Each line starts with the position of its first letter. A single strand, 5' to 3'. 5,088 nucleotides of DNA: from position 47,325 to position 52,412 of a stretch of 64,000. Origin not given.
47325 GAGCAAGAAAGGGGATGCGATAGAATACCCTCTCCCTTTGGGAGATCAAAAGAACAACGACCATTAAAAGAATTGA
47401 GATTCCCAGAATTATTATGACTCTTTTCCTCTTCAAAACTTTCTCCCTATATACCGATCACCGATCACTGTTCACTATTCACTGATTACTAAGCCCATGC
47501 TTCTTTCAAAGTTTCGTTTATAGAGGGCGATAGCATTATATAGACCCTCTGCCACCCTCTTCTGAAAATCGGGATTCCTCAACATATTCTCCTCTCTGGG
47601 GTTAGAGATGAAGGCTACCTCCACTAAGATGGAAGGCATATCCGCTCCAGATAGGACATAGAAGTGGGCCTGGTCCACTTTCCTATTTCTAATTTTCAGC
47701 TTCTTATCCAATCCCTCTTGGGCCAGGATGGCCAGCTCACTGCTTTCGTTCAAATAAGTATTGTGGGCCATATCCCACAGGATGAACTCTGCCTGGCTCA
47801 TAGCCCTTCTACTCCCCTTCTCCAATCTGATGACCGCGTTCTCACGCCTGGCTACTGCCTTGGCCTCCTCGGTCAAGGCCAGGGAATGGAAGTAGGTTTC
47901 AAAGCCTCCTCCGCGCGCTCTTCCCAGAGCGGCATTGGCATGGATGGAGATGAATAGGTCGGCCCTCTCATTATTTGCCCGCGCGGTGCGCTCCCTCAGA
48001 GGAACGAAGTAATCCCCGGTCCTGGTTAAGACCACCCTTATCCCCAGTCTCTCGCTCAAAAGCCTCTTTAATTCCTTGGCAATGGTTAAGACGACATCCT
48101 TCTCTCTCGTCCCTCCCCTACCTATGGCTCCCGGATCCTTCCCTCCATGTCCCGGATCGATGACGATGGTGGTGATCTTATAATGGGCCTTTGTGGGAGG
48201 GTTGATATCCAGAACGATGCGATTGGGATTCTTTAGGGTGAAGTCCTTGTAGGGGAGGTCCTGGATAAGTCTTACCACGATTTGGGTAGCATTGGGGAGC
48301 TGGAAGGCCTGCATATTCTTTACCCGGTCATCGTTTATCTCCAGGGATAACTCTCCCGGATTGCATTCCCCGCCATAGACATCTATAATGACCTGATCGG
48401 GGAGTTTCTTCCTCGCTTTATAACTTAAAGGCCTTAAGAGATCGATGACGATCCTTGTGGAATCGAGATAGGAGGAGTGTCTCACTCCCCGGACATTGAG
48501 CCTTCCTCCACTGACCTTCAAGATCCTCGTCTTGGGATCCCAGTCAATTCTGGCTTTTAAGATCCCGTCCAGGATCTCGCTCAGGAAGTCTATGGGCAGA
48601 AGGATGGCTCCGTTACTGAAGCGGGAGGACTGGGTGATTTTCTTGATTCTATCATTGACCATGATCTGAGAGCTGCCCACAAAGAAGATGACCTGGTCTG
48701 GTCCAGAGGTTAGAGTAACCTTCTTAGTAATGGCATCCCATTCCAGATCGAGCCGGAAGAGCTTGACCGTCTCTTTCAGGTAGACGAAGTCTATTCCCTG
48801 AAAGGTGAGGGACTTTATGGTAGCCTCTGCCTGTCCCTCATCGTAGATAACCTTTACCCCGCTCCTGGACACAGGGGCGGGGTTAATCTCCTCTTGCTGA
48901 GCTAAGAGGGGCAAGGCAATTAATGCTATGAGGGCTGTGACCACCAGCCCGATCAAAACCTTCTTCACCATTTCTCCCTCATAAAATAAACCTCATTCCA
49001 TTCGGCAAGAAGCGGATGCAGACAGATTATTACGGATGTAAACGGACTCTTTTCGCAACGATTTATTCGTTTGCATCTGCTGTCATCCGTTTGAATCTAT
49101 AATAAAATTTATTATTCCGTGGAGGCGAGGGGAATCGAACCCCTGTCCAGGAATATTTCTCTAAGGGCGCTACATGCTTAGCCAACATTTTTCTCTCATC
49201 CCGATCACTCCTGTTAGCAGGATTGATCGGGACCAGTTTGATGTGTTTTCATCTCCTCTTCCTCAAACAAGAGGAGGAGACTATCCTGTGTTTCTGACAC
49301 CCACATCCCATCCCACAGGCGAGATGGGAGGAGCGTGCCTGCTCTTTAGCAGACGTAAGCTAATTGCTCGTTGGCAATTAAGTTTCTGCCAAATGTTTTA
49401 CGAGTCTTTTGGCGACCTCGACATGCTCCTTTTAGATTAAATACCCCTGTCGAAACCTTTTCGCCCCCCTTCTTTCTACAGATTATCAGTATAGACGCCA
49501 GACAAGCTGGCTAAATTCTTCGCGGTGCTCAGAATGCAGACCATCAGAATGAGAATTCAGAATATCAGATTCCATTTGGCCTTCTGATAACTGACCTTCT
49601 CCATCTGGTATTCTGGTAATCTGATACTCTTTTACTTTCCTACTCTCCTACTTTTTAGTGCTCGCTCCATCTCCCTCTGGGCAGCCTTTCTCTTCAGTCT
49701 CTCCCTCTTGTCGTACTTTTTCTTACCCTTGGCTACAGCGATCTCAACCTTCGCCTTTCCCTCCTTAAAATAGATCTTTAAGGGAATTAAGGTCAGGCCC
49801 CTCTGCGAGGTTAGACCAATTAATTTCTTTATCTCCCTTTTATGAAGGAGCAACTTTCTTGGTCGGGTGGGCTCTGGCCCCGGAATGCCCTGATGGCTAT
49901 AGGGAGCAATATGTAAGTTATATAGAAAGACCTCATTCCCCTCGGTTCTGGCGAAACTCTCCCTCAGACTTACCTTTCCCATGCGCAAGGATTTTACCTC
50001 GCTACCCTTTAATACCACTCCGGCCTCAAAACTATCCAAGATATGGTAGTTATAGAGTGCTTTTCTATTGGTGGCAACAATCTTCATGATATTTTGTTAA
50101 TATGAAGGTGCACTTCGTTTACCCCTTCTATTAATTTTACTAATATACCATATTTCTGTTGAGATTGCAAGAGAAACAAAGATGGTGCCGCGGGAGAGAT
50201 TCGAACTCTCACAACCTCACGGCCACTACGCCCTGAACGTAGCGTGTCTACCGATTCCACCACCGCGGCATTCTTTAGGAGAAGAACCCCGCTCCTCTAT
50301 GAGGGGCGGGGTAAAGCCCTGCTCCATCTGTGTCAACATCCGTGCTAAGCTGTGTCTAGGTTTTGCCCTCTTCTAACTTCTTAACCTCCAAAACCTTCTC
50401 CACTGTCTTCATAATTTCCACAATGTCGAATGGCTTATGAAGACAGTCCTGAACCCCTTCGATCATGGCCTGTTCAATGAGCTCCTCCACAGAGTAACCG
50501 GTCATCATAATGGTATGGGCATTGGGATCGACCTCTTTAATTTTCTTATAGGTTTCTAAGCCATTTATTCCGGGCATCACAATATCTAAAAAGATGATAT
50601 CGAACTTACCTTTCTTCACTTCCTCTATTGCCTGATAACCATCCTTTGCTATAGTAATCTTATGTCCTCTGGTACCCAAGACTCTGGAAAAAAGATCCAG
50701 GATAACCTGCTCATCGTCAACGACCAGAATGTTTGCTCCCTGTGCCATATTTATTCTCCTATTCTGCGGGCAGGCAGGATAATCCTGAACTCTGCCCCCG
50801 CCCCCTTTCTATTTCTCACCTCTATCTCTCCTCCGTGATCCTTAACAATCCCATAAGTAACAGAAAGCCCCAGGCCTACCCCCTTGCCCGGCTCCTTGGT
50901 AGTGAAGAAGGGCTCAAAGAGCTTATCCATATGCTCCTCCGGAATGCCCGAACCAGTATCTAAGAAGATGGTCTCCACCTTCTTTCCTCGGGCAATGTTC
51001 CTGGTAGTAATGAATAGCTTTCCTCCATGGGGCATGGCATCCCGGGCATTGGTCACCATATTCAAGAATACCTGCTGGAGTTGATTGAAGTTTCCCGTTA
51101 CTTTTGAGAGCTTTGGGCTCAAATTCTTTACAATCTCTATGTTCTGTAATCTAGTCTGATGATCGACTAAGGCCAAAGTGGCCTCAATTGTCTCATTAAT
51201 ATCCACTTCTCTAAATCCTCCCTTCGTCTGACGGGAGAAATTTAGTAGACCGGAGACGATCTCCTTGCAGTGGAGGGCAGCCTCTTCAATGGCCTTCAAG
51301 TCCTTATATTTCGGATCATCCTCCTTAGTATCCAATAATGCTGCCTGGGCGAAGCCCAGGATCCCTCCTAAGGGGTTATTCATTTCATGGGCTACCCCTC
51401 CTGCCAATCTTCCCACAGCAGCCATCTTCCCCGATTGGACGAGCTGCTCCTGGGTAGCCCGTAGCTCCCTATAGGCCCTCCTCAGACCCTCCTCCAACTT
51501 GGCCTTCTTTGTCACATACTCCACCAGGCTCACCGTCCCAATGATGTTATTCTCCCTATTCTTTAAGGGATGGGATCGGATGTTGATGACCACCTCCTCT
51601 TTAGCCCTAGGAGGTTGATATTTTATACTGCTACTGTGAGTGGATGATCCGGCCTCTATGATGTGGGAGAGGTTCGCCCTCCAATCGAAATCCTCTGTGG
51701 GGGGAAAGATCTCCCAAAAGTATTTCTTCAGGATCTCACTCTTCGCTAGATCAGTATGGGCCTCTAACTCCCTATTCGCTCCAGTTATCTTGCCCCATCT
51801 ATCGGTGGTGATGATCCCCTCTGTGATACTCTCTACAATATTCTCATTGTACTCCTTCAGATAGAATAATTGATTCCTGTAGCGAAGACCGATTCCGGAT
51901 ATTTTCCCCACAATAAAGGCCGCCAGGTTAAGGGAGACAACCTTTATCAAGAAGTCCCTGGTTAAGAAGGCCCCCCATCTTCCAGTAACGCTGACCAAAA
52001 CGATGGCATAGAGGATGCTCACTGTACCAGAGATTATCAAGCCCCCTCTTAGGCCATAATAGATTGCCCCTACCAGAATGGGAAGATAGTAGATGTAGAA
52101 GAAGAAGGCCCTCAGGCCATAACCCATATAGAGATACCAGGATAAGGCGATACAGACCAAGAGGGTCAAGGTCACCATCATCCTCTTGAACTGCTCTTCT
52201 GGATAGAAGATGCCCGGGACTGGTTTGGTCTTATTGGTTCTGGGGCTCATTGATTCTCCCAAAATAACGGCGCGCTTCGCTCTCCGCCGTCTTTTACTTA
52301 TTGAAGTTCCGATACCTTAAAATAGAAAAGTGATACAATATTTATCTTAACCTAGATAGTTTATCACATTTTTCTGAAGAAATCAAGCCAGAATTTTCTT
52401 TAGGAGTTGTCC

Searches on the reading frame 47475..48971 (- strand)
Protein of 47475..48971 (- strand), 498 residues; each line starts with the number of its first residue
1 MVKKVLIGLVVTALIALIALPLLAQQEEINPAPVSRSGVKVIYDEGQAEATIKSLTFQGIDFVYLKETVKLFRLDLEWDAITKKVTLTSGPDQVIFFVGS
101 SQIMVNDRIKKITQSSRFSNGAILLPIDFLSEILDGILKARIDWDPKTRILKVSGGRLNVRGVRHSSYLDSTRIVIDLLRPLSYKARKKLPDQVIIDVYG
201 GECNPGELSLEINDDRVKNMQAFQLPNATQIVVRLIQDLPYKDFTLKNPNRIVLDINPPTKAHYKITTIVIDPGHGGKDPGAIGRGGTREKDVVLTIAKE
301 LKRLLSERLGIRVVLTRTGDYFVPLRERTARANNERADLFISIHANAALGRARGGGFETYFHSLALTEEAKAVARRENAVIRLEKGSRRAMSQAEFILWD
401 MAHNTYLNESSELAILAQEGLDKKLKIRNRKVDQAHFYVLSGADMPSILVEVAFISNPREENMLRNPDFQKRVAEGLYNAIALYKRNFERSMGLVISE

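Call 49: search_protein_families(library=pfam, proteins=[window:47475-48971:-], max_evalue=0.001)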
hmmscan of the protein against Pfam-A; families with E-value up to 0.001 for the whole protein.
window:47475-48971:- (498 aa): 3 families
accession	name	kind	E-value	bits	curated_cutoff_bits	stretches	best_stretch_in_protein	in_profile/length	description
PF01520.23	Amidase_3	-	3.9e-54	183.8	27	1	269-482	1-173/174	N-acetylmuramoyl-L-alanine amidase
PF07833.16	Cu_amine_oxidN1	-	4.3e-12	46.4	24.2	1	52-151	11-106/108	Copper amine oxidase N-terminal domain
PF11741.13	AMIN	-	1.1e-08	35.5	20.5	1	170-236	9-79/101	AMIN domain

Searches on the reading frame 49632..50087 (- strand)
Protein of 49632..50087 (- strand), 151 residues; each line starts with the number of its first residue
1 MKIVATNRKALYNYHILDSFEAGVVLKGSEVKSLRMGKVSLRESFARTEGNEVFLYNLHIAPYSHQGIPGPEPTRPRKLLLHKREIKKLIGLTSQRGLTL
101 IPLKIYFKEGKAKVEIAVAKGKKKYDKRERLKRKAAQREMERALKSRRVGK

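Call 65: find_homologous_proteins(query=window:49632-50087:-, max_evalue=1e-40)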
Query window:49632-50087:- (151 aa): 4325 proteins with E <= 1e-40 among 8000 candidates; the best 120 are listed.
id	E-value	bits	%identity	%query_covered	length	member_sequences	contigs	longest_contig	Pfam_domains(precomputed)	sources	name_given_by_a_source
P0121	2.7e-85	301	97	98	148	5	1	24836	PF01668.24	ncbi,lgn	-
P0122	4.1e-83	294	90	99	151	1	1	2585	PF01668.24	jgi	jgi:SsrA-binding protein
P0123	9.7e-82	290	92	97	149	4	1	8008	PF01668.24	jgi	-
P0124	7.2e-80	283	89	98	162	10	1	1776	PF01668.24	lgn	-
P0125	9.2e-79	280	88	98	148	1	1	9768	PF01668.24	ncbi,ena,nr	ncbi:MAG TPA: SsrA-binding protein SmpB [bacterium]|nr:SsrA-binding protein SmpB [bacterium]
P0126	6.9e-78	277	88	97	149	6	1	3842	PF01668.24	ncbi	-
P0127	1.3e-77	276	87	97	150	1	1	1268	PF01668.24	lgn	-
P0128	4.2e-77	275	87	98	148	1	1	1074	PF01668.24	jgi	-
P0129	1.2e-76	273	86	98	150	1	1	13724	PF01668.24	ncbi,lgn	-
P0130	3.5e-76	272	86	97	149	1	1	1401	PF01668.24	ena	-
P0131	2.6e-74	266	84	97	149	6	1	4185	PF01668.24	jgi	jgi:SsrA-binding protein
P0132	1.8e-73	263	84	98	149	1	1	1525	PF01668.24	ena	-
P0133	9.4e-66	238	75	97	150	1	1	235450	PF01668.24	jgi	jgi:SsrA-binding protein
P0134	3.6e-61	223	85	83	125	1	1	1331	PF01668.24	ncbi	-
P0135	5.6e-61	222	84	82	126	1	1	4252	PF01668.24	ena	-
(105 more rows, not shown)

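Call 66: find_encoding_contigs(protein=P0123, flank=2500, max_places=1)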
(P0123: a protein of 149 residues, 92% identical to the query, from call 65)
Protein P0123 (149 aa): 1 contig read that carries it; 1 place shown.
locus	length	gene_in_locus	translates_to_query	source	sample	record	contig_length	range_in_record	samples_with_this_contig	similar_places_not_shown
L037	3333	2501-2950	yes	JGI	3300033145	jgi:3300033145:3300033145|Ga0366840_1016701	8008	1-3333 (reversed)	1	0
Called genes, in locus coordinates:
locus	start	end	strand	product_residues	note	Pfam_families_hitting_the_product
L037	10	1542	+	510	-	PF00989:PAS (weak), PF08448:PAS_4 (weak), PF00512:HisKA, PF02518:HATPase_c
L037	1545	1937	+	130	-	PF00072:Response_reg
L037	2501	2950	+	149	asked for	PF01668:SmpB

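Call 67: find_encoding_contigs(protein=P0125, flank=2500, max_places=1)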
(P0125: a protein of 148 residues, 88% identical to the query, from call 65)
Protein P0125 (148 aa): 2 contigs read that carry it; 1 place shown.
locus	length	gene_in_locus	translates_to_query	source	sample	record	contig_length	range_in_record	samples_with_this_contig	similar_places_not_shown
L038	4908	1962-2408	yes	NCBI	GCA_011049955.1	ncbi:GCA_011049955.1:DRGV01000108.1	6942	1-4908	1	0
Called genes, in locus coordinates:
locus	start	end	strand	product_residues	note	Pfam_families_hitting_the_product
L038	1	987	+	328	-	PF00512:HisKA, PF02518:HATPase_c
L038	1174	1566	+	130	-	PF00072:Response_reg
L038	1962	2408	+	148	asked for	PF01668:SmpB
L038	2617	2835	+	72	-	-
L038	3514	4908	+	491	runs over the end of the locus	PF07833:Cu_amine_oxidN1, PF11741:AMIN (weak), PF01520:Amidase_3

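Call 68: find_encoding_contigs(protein=P0129, flank=2500, max_places=1)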
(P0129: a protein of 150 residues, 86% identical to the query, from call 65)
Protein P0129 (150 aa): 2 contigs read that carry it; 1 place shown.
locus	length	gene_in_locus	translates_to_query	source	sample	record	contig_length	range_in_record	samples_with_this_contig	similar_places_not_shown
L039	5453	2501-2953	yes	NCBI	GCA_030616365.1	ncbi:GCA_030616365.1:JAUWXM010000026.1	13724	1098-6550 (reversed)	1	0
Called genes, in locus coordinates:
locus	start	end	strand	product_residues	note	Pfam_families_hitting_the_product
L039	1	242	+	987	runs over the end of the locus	PF00005:ABC_tran (faint), PF02463:SMC_N (faint), PF03193:RsgA_GTPase (faint), PF13191:AAA_16 (faint), PF13304:AAA_21 (faint), PF13476:AAA_23 (faint), PF17760:UvrA_inter, PF17755:UvrA_DNA-bind, +3 more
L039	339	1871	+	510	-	PF00989:PAS, PF08448:PAS_4 (weak), PF00512:HisKA, PF02518:HATPase_c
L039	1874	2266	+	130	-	PF00072:Response_reg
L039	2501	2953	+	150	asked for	PF01668:SmpB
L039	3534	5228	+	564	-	PF07833:Cu_amine_oxidN1, PF11741:AMIN (faint), PF01520:Amidase_3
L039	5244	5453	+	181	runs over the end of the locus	PF10646:Germane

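Call 69: find_encoding_contigs(protein=P0121, flank=2500, max_places=1)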
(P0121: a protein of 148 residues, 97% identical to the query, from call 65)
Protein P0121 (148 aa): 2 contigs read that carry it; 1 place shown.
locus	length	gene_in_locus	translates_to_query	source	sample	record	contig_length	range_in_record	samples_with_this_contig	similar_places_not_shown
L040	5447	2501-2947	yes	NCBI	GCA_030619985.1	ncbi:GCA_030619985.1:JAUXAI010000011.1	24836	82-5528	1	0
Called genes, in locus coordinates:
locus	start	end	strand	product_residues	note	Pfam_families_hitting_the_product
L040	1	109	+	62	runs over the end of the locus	?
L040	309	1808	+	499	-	PF00989:PAS (weak), PF08448:PAS_4 (faint), PF00512:HisKA, PF02518:HATPase_c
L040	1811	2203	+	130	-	PF00072:Response_reg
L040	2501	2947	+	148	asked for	PF01668:SmpB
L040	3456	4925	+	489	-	PF07833:Cu_amine_oxidN1, PF11741:AMIN (faint), PF01520:Amidase_3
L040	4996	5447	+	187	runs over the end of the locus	PF10646:Germane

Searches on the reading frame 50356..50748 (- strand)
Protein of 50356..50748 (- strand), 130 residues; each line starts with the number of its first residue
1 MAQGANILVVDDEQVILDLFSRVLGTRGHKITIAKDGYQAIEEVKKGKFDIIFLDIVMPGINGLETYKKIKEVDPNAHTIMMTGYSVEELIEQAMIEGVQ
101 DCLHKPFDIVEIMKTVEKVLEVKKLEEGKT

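Call 78: search_protein_families(library=pfam, proteins=[window:50356-50748:-], max_evalue=0.00001)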
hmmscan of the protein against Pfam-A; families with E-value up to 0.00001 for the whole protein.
window:50356-50748:- (130 aa): 1 family
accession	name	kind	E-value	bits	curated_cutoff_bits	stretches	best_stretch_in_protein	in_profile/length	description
PF00072.30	Response_reg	-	3.2e-29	101.8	30.2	1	7-116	1-110/111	Response regulator receiver domain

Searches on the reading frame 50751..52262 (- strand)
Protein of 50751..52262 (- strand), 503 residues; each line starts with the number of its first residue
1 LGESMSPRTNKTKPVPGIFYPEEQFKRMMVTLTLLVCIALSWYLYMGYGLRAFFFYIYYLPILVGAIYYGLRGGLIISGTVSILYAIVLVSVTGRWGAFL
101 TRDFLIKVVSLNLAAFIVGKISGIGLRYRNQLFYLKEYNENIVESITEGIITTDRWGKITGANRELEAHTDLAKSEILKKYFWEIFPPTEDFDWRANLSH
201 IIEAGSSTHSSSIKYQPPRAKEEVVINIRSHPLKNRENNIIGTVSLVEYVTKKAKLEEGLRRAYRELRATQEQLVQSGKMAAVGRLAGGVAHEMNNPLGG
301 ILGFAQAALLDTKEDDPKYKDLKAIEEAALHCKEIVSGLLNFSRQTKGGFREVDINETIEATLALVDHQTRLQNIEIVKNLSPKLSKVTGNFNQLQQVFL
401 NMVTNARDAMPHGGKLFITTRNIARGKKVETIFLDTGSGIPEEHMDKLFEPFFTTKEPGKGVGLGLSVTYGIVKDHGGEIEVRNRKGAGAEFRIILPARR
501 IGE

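Call 49: search_protein_families(library=pfam, proteins=[window:50751-52262:-], max_evalue=0.001)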
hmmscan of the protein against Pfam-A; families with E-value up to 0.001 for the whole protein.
window:50751-52262:- (503 aa): 4 families
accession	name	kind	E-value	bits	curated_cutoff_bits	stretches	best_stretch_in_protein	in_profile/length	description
PF02518.31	HATPase_c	-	7.1e-24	84.8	26.4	1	393-499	4-110/111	Histidine kinase-, DNA gyrase B-, and HSP90-like ATPase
PF00512.31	HisKA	-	3.9e-12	46.5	26.9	1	284-347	3-65/66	His Kinase A (phospho-acceptor) domain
PF00989.32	PAS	-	6e-07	29.9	22.6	1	140-243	4-106/113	PAS fold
PF08448.16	PAS_4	-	5.4e-06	27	23.1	1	143-252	1-107/110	PAS fold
